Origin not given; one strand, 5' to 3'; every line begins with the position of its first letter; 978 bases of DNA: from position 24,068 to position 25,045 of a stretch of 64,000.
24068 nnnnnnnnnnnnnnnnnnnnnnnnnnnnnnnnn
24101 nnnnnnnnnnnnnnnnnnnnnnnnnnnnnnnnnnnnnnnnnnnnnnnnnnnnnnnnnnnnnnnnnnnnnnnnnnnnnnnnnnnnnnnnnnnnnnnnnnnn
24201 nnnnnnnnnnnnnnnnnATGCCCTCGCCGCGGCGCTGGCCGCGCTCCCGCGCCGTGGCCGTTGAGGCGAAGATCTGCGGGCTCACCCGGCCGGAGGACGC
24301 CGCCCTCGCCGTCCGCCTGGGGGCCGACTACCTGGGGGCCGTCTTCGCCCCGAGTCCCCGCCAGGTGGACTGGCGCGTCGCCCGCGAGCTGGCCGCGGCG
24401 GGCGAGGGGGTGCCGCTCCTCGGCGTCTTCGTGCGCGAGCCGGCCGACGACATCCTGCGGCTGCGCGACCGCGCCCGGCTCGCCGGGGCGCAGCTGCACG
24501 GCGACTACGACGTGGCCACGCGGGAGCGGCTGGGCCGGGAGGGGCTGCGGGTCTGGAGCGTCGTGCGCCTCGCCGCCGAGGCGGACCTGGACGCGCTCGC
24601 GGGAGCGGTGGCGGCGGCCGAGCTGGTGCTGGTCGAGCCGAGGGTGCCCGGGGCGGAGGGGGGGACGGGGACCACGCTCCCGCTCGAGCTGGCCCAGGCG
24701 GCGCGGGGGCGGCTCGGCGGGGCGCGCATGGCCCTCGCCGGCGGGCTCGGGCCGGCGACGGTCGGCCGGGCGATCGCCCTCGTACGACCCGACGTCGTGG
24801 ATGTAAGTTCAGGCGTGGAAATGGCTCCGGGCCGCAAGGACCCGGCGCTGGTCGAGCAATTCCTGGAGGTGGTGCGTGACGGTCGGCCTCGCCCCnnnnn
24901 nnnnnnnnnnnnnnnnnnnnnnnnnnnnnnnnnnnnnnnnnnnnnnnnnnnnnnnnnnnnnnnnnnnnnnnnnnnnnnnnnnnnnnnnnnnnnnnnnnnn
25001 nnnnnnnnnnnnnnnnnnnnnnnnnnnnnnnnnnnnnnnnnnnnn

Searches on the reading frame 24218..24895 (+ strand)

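Call 5: search_protein_families(library=ncbifam, proteins=[window:24218-24895:+])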
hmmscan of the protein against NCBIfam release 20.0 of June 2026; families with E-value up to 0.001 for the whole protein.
window:24218-24895:+ (226 aa): 12 families
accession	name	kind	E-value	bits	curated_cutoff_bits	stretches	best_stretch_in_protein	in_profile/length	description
NF002298.0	PRK01222.1-4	equivalog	8.2e-41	140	215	1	15-220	3-203/209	phosphoribosylanthranilate isomerase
NF002295.0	PRK01222.1-1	equivalog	2.3e-35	122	216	1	15-222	3-213/219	phosphoribosylanthranilate isomerase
NF006945.0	PRK09427.1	equivalog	1.4e-31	109.5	380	1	13-220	258-459/461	bifunctional indole-3-glycerol-phosphate synthase TrpC/phosphoribosylanthranilate isomerase TrpF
NF002299.0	PRK01222.1-6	equivalog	8.5e-31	107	231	1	17-221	20-227/231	phosphoribosylanthranilate isomerase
NF002302.0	PRK01222.2-2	equivalog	2.3e-25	90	172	1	17-220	3-187/193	phosphoribosylanthranilate isomerase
NF002300.0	PRK01222.1-7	equivalog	3.2e-25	88.9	212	1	17-221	4-193/195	phosphoribosylanthranilate isomerase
NF002301.0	PRK01222.2-1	equivalog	1e-24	87.3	232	1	16-217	4-207/217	phosphoribosylanthranilate isomerase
NF002297.0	PRK01222.1-3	equivalog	3.2e-24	85.5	259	1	17-217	3-197/204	phosphoribosylanthranilate isomerase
NF002303.0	PRK01222.2-3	equivalog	2.2e-21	76.3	224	1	17-218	3-199/208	phosphoribosylanthranilate isomerase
NF002296.0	PRK01222.1-2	equivalog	1.6e-17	64.1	270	1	17-221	10-214/221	phosphoribosylanthranilate isomerase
NF002304.0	PRK01222.2-4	equivalog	1.3e-12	47.6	181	1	18-221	4-205/208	phosphoribosylanthranilate isomerase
NF010376.0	PRK13803.1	equivalog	4.4e-12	45.6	819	1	16-221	6-207/600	bifunctional phosphoribosylanthranilate isomerase/tryptophan synthase subunit beta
